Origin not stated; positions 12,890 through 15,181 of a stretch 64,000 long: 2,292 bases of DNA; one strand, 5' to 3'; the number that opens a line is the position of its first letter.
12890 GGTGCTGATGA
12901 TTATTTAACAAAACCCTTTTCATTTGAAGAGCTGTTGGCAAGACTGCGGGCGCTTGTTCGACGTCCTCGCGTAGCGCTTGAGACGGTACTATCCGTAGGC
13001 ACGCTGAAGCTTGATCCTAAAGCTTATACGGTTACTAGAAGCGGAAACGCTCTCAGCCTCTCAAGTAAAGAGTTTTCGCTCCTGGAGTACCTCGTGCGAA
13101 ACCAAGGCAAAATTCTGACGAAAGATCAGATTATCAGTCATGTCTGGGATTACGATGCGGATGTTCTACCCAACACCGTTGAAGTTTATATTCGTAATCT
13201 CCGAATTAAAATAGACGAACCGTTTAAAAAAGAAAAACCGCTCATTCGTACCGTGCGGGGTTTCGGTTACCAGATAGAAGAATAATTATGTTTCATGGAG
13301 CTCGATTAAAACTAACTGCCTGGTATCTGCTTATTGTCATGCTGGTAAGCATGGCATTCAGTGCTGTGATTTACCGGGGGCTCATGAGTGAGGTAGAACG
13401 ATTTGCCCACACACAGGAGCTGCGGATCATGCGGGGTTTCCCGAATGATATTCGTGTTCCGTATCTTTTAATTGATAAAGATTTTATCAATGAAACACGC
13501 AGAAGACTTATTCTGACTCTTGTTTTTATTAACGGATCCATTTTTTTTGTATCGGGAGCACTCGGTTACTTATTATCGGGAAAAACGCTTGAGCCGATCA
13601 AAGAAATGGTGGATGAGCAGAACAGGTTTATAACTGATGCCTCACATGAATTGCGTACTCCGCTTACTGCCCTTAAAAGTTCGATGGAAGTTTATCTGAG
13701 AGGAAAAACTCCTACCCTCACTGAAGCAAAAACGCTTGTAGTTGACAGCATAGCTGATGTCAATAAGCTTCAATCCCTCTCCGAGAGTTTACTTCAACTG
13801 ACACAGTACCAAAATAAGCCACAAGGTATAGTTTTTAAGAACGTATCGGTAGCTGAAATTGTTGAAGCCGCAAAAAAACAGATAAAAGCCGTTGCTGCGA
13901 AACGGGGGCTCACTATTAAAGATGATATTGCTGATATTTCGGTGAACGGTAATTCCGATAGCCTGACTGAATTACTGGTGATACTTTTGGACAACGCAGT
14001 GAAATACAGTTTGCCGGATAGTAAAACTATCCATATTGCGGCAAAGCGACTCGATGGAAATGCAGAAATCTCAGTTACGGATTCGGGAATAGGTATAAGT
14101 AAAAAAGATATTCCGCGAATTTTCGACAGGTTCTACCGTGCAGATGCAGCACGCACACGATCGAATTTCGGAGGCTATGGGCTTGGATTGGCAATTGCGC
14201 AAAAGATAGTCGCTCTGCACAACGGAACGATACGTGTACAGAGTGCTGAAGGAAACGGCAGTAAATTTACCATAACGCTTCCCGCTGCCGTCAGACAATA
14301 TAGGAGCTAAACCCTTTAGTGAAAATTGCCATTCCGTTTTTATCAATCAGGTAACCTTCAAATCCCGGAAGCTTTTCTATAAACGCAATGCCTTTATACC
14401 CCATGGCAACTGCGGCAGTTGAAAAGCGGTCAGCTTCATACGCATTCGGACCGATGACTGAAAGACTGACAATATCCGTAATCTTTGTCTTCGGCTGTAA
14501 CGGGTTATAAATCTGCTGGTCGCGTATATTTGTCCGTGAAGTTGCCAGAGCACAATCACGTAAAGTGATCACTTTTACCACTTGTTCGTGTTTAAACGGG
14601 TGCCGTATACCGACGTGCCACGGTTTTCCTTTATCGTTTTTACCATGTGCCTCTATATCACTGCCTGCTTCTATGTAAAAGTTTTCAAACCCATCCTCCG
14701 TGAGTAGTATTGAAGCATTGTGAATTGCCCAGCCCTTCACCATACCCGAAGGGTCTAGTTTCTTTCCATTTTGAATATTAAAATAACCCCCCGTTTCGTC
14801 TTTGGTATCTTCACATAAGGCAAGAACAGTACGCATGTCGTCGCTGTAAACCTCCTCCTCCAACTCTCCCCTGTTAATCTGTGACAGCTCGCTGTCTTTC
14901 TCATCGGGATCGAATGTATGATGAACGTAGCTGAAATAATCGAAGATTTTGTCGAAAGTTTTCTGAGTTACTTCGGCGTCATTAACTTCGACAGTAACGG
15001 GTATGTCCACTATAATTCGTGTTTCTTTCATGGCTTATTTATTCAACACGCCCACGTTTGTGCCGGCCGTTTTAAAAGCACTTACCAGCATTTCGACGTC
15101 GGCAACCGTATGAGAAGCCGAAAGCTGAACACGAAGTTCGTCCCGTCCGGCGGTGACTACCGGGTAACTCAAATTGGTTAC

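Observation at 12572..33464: Second regulon prediction: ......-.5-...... upstream of the 12611 two-component operon and of one of two paralogous hydrolase genes 21 kb away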

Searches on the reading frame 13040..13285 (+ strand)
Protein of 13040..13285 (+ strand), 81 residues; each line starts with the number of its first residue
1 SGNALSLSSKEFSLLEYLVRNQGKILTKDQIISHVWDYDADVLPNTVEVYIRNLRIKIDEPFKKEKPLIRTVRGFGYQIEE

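Call 46: search_solved_structures(query=window:13040-13285:+, max_evalue=1e-8, show_alignments=3)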
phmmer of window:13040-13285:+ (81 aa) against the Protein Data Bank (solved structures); distinct sequences matched with E-value up to 1e-8: 40.
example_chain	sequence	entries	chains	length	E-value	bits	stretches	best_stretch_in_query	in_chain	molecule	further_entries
3rjp_A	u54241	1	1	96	4.1e-17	64.8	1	4-81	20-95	CovR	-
1kgs_A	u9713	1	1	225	6.5e-17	64.2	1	4-78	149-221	DNA BINDING RESPONSE REGULATOR D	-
6iju_A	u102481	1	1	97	4.5e-15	58.4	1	2-79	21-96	DNA-binding response regulator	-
6kyx_A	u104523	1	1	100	4.9e-15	58.2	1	2-79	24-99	DNA-binding response regulator ArlR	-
6is4_A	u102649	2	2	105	5.8e-15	58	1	2-79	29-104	Response regulator ArlR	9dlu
2pmu_A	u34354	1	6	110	5.8e-15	58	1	2-81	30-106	response regulator PHOP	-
2rv8_A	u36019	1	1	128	9e-15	57.4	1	2-81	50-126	DNA-binding response regulator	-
9ji3_J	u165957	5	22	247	2.5e-14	56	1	2-81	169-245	DNA-binding response regulator | Possible two component system response transcriptional positive regulator PhoP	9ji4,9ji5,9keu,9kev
3r0j_A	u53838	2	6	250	2.6e-14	55.9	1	2-81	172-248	POSSIBLE TWO COMPONENT SYSTEM RESPONSE TRANSCRIPTIONAL POSITIVE REGULATOR PHOP | Response regulator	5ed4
9ket_J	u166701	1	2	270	3.2e-14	55.7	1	2-81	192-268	Possible two component system response transcriptional positive regulator PhoP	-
2oqr_A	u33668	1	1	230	4.6e-14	55.2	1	2-80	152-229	Sensory transduction protein regX3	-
2jzy_A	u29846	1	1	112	3.4e-13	52.4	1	1-80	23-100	Transcriptional regulatory protein PcoR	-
5vfa_A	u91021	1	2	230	1.6e-12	50.2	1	5-81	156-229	Response regulator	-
8hml_A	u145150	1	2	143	1.7e-12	50.2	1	2-78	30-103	DNA-binding response OmpR family regulator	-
5u8k_A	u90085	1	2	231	1.9e-12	50.1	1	5-81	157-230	Response regulator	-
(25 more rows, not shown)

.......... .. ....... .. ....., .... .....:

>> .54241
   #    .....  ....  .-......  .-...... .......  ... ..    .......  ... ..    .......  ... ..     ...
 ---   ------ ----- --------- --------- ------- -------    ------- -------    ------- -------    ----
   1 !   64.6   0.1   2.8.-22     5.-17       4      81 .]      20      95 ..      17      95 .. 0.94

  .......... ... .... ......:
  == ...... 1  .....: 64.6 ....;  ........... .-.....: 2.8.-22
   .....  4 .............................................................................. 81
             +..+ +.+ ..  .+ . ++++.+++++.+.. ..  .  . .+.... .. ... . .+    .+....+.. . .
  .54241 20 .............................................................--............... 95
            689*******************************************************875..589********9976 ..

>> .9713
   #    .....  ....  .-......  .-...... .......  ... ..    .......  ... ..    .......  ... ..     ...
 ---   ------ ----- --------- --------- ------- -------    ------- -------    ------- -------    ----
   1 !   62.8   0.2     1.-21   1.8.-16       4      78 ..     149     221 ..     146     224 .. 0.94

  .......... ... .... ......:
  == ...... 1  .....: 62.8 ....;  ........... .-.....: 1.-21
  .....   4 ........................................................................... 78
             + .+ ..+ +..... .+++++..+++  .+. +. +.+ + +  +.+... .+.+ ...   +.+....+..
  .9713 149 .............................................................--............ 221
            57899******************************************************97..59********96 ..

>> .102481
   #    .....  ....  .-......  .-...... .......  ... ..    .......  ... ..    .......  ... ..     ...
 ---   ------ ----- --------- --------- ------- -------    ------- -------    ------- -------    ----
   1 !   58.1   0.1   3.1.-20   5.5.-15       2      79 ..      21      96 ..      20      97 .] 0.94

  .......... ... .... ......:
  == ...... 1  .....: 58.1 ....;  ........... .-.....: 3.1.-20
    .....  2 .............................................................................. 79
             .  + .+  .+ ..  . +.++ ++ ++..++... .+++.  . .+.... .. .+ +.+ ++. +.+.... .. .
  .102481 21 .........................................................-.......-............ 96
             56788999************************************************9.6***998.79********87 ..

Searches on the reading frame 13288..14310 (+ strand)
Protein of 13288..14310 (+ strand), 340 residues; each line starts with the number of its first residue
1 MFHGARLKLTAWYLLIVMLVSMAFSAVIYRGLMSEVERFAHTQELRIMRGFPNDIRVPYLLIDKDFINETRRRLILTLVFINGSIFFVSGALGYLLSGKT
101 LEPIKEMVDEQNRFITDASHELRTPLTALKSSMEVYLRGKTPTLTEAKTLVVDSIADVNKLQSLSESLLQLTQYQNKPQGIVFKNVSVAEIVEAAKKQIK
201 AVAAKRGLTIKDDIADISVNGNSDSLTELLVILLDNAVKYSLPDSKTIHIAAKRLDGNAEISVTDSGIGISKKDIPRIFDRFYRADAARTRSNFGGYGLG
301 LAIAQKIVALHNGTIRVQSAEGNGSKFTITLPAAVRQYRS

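Call 6: search_protein_families(library=pfam, proteins=[window:13288-14310:+])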
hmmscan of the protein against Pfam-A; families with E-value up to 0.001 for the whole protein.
window:13288-14310:+ (340 aa): 3 families
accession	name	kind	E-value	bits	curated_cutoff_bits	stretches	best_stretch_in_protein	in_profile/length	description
PF02518.31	HATPase_c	-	3.1e-29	102.1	26.4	1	222-333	2-109/111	Histidine kinase-, DNA gyrase B-, and HSP90-like ATPase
PF00512.31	HisKA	-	2.9e-10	40.5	26.9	1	111-175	2-64/66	His Kinase A (phospho-acceptor) domain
PF13589.12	HATPase_c_3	-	1.1e-05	25.9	25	1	233-306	10-82/137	Histidine kinase-, DNA gyrase B-, and HSP90-like ATPase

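Call 18: search_protein_families(library=ncbifam, proteins=[window:13288-14310:+], max_evalue=0.00001)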
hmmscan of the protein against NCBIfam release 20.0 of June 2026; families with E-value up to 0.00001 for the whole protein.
window:13288-14310:+ (340 aa): 80 families (the best 25 are shown)
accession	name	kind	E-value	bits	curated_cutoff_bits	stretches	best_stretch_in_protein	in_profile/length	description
NF046044.1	PnpS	equivalog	6.5e-56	190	400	1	101-332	160-390/390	two-component system histidine kinase PnpS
NF041735.1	hist_kin_RppB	equivalog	3e-53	181.2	400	1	72-332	177-438/438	two-component system sensor histidine kinase RppB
TIGR02966.1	phoR_proteo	equivalog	7.2e-52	176.5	334.2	1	96-330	99-332/333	phosphate regulon sensor histidine kinase PhoR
NF033092.0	HK_WalK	equivalog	4.3e-50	170.9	725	1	108-332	369-593/594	cell wall metabolism sensor histidine kinase WalK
NF033093.1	HK_VicK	exception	2.5e-42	145.1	680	1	73-333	174-435/448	cell wall metabolism sensor histidine kinase VicK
NF040691.1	MtrAB_MtrB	equivalog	1.3e-41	143.2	450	1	102-334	262-493/507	MtrAB system histidine kinase MtrB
TIGR01386.1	cztS_silS_copS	subfamily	3e-40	138.6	292.55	1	101-332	231-457/457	heavy metal sensor histidine kinase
NF012163.2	BaeS_SmeS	equivalog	1.7e-38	132.7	500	1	110-332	239-457/457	sensor histidine kinase efflux regulator BaeS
NF008235.0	PRK11006.1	equivalog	2.5e-36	125.5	390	1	101-334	194-424/431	phosphate regulon sensor histidine kinase PhoR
NF006800.0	PRK09303.1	equivalog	4.5e-36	124.6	342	1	102-334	142-378/383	histidine kinase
NF008312.0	PRK11100.1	equivalog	6.2e-35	120.9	356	1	112-334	257-475/477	two-component system sensor histidine kinase CreC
NF007837.0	PRK10549.1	equivalog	6.6e-35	120.7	603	1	111-335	240-460/466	envelope stress sensor histidine kinase BaeS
NF047874.1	MASE3_PAS_HK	subfamily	7.2e-35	120.9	560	1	99-336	386-628/655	MASE3 domain-containing sensor histidine kinase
NF007007.0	PRK09470.1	equivalog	2.3e-34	119.1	486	1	102-334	236-460/463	envelope stress sensor histidine kinase CpxA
NF041210.1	his_kin_PieS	equivalog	6.4e-34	117.8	850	1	109-334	248-471/474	two component system sensor histidine kinase PieS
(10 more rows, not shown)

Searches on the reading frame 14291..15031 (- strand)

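Call 6: search_protein_families(library=pfam, proteins=[window:14291-15031:-])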
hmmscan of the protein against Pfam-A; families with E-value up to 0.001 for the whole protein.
window:14291-15031:- (246 aa): 1 family
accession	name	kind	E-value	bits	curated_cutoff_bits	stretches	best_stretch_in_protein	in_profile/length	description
PF02424.20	ApbE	-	1e-32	114.2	25.6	2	91-226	125-264/266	ApbE family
